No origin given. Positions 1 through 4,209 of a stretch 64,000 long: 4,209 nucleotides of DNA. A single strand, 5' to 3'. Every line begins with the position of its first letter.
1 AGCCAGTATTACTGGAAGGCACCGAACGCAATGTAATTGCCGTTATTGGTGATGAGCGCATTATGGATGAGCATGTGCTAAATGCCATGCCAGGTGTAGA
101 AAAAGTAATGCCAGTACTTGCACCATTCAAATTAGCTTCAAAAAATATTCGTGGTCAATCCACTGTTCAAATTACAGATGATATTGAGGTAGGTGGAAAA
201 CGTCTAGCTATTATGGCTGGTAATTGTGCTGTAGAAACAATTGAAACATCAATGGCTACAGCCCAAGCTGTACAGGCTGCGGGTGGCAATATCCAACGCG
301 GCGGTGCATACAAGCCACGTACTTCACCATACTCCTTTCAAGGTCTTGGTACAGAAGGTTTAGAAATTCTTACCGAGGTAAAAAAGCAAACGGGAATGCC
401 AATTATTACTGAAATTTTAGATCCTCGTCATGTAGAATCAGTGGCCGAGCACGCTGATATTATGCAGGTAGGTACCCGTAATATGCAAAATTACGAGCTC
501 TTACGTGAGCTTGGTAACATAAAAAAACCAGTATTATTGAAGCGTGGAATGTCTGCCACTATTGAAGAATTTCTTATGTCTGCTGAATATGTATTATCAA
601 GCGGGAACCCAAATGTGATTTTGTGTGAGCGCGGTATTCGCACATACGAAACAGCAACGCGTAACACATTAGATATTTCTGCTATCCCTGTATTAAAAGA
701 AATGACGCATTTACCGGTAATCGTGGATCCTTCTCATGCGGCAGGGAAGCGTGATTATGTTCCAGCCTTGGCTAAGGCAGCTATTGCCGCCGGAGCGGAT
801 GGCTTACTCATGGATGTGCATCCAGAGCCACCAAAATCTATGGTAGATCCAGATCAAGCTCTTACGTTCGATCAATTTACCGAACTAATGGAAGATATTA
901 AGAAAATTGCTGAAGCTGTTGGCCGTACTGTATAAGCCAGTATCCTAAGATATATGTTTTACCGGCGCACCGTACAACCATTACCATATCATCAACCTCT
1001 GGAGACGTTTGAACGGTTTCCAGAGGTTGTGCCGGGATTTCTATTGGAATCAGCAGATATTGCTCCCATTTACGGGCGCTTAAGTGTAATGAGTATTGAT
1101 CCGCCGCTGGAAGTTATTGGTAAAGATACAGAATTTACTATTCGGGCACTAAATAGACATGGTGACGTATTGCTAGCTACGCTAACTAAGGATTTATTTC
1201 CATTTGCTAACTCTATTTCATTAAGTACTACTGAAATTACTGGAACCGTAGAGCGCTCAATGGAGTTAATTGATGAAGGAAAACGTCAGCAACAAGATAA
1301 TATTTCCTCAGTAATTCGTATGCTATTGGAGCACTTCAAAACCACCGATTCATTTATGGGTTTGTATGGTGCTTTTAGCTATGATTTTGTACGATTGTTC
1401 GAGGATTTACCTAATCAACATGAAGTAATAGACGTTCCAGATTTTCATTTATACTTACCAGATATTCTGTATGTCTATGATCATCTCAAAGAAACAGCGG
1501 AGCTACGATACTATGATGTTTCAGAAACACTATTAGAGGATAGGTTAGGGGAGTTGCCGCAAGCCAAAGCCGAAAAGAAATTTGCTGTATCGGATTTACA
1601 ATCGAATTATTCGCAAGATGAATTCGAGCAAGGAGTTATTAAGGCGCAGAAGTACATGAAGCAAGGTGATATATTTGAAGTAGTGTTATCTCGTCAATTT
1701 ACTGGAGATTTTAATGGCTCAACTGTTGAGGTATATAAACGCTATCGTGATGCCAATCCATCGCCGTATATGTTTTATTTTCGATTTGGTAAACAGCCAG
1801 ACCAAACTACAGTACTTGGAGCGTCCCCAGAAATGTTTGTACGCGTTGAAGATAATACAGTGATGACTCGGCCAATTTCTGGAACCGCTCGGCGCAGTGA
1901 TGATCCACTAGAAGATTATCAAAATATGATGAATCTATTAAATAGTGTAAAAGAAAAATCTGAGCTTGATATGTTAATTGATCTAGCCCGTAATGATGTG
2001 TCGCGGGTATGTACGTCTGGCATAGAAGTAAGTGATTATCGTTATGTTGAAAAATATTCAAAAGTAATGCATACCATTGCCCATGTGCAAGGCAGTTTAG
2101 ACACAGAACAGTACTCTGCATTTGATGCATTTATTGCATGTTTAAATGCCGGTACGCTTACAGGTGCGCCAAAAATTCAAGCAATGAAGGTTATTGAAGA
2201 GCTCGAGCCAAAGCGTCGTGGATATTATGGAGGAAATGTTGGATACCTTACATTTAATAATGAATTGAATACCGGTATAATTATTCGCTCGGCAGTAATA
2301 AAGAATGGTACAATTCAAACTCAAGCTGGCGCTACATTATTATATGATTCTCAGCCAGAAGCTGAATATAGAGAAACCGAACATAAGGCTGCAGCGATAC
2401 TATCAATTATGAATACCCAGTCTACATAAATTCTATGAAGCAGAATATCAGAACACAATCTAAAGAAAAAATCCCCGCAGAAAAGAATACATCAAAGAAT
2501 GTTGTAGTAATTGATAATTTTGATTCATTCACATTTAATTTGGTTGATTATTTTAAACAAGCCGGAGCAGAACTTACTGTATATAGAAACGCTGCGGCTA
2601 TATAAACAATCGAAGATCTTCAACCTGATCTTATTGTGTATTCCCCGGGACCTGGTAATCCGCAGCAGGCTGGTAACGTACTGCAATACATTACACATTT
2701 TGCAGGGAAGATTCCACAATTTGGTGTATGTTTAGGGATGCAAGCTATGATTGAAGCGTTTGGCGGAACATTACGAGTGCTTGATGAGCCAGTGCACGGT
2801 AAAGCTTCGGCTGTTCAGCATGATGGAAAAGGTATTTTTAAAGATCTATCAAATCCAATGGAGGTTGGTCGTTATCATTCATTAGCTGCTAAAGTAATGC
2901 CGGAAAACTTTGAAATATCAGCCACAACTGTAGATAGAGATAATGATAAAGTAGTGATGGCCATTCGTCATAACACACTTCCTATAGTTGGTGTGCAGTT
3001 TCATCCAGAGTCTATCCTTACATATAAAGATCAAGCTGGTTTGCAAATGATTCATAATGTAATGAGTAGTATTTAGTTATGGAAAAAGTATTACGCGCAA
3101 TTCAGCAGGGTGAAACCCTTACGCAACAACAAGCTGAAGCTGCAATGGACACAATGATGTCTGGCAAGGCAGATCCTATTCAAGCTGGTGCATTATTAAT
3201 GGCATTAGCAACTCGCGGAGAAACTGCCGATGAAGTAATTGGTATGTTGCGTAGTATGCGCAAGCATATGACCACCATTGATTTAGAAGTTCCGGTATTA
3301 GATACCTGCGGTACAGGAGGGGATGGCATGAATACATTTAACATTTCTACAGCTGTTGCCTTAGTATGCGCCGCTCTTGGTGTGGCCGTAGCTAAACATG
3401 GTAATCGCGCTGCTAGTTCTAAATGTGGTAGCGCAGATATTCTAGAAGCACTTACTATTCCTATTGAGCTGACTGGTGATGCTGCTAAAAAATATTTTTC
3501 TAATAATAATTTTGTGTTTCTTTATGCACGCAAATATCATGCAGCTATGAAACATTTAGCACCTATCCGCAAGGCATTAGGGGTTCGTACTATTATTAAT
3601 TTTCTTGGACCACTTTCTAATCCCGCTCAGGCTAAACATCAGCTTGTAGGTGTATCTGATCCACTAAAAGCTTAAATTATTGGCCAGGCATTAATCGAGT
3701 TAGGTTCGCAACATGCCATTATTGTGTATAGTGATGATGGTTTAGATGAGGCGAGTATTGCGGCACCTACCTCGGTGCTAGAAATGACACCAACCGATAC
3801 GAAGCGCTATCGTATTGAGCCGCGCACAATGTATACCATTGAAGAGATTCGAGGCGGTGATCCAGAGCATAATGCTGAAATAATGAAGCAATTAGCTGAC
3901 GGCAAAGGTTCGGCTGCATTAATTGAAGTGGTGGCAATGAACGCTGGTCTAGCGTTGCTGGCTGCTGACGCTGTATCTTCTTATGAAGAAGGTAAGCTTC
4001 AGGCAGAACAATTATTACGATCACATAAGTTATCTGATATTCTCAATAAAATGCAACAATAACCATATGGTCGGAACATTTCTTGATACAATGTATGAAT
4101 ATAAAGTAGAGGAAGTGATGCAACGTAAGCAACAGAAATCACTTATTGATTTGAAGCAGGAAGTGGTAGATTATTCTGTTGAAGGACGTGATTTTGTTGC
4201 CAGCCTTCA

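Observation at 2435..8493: Three in-frame TAA codons in trpG, trpD and aroB of an otherwise intact 16-gene aromatic operon, each at a conserved Leu-like position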

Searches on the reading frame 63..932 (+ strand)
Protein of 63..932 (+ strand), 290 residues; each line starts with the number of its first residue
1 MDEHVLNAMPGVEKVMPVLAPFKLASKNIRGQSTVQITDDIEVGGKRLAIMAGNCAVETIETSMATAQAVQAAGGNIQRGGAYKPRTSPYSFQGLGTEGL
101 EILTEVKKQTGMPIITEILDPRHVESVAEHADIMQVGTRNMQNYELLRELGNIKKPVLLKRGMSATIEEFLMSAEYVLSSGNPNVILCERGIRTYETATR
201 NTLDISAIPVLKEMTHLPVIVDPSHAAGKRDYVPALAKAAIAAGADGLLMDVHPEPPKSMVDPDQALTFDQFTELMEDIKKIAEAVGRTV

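Call 68: search_protein_families(library=ncbifam, proteins=[window:63-932:+])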
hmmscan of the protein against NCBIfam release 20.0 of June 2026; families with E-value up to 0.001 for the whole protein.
window:63-932:+ (290 aa): 10 families
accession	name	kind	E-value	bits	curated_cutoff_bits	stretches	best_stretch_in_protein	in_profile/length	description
NF006421.0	PRK08673.1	subfamily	2.6e-132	441.1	335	1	3-289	50-336/338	3-deoxy-7-phosphoheptulonate synthase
TIGR01361.1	DAHP_synth_Bsub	equivalog_domain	2.8e-116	387.4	267.75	1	24-281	2-259/260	3-deoxy-7-phosphoheptulonate synthase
NF009933.0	PRK13396.1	subfamily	9.2e-110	366.9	486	1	5-289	53-344/352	3-deoxy-7-phosphoheptulonate synthase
NF009239.0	PRK12595.1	equivalog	1.6e-108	362.9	279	1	26-285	97-356/360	bifunctional 3-deoxy-7-phosphoheptulonate synthase/chorismate mutase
NF041229.1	BagF_FevY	exception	2.2e-102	342.8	700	1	5-279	48-322/340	phospho-2-dehydro-3-deoxyheptonate aldolase BagF/FevY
NF003543.0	PRK05198.1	equivalog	8.3e-39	133.2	242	1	42-286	11-271/273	3-deoxy-8-phosphooctulonate synthase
TIGR01362.1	KDO8P_synth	equivalog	4.2e-38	131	314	1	47-286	2-256/258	3-deoxy-8-phosphooctulonate synthase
NF009109.0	PRK12457.1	equivalog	3.6e-27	95.3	457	1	36-286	4-272/281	3-deoxy-8-phosphooctulonate synthase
TIGR03586.1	PseI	equivalog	3.9e-07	29.6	340.25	1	103-288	82-259/327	pseudaminic acid synthase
TIGR03569.1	NeuB_NnaB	equivalog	3.7e-06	26.2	399.65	1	98-288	76-260/329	N-acetylneuraminate synthase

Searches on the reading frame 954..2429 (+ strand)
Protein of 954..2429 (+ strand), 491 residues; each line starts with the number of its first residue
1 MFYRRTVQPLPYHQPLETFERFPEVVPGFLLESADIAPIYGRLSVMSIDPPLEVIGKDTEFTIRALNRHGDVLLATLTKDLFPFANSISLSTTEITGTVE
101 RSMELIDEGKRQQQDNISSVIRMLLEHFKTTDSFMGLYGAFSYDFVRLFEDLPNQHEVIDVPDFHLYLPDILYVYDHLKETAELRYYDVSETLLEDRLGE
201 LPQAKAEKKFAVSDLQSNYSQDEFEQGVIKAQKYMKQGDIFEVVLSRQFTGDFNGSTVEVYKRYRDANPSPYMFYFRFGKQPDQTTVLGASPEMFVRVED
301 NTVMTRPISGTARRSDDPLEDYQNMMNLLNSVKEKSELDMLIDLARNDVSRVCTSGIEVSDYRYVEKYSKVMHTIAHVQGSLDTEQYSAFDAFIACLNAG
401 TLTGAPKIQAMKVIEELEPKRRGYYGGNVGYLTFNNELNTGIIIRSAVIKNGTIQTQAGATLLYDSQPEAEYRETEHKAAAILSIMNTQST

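Call 10: find_encoding_contigs(protein=window:954-2429:+, flank=10000, max_places=10)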
Protein window:954-2429:+ (491 aa): no gene with exactly this product is on record in the collection.

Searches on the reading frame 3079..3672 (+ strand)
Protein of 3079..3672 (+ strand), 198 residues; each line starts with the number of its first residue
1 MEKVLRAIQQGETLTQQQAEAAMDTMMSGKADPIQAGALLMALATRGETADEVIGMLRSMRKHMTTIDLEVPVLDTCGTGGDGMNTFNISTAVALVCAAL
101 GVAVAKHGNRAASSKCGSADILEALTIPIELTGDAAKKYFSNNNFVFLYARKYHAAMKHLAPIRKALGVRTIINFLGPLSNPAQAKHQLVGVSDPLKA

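Call 9: find_related_loci(query=window:3079-3672:+, collection=genome_contigs, flank=10000)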
Query seq(198 aa) (198 aa) in genome_contigs; peptide patterns used: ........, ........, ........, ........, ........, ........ (x = any residue, [..] = any of these).
599 stretches matched a pattern (row limit reached: there are more); 572 encode a relative of the query (tblastn E <= 1e-3); the best 80 are kept; 80 distinct loci.
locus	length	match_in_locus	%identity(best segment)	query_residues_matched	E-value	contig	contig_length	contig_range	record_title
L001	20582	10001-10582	54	1-194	1e-67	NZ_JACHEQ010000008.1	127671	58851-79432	Anoxybacillus mongoliensis strain DSM 19169 Ga0415325_08, whole genome shotgun sequence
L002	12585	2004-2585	54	1-194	1e-65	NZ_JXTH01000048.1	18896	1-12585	Anoxybacillus thermarum strain AF/04 contig000048, whole genome shotgun sequence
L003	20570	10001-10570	55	8-195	3e-62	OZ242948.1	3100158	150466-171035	MAG: Dehalococcoidia bacterium isolate a0c66c6a-f5ff-452f-b709-ec8565f303fe genome assembly, chromosome: 1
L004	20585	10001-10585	51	1-194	1e-61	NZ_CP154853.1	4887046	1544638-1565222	Alkalihalobacillus sp. 1P02AB chromosome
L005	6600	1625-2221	53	1-197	2e-61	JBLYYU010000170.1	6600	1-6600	MAG: Polyangiales bacterium isolate EBRS3.bin2 k97_190507, whole genome shotgun sequence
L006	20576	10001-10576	54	1-192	2e-60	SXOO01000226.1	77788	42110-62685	MAG: Proteobacteria bacterium isolate F1-120-MAGs227 F1-120__c676620, whole genome shotgun sequence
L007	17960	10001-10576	51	2-194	8e-60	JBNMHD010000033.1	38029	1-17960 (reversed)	MAG: Fusicatenibacter sp. isolate CM_BacFus562.131 k141_427450_length_38029_cov_18.7512, whole genome shotgun sequence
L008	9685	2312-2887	51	2-194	2e-59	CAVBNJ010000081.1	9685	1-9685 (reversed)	bacterium isolate H07665-L1_cleanbin_000010 genome assembly, contig: Spades_H07665-L1_contig_1570, whole genome shotgun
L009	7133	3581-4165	51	1-194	1e-59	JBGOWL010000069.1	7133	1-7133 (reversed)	MAG: Dehalococcoidia bacterium isolate OBJ_0618_130150_93 k141_2590475_length_7133_cov_8.6550, whole genome shotgun sequ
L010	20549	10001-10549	53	12-194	1e-59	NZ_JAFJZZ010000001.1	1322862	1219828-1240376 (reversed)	Clostridium aminobutyricum strain DSM 2634 1, whole genome shotgun sequence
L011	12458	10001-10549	54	12-194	4e-59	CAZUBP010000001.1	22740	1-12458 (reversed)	MAG TPA_asm: uncultured Lachnospiraceae bacterium isolate SRP222552_co1_358 genome assembly, contig: NODE_1123_length_22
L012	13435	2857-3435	52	4-195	3e-59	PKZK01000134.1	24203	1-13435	MAG: Vulcanimicrobiota bacterium isolate bog_1503 73.20111000_S3S.5_contig_1411, whole genome shotgun sequence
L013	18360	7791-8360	52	3-192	3e-59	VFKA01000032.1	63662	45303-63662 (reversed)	MAG: Rhodospirillales bacterium isolate Bin_16_5 c_000002121430, whole genome shotgun sequence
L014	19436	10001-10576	50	2-194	3e-59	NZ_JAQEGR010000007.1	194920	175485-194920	Fusicatenibacter saccharivorans strain AM67-22ACA AM67-22ACA.Scaf7, whole genome shotgun sequence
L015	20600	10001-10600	54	1-197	3e-67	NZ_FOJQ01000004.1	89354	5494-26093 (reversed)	Anoxybacillus pushchinoensis strain K1, whole genome shotgun sequence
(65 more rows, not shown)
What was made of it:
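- Tried and rejected: The GTDB representative scan gave at most 55% identity (call 9).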

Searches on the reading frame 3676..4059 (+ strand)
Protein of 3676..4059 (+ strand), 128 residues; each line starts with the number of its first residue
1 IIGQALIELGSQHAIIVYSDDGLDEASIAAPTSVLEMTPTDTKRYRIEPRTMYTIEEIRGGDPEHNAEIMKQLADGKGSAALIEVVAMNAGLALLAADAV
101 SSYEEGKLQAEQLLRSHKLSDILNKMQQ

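Call 70: find_related_loci(query=window:3676-4059:+, collection=metagenome_contigs, flank=10000)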
Query seq(128 aa) (128 aa) in metagenome_contigs; peptide patterns used: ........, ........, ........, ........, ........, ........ (x = any residue, [..] = any of these).
192 stretches matched a pattern, but none encodes a relative of the query by tblastn (E <= 1e-3).
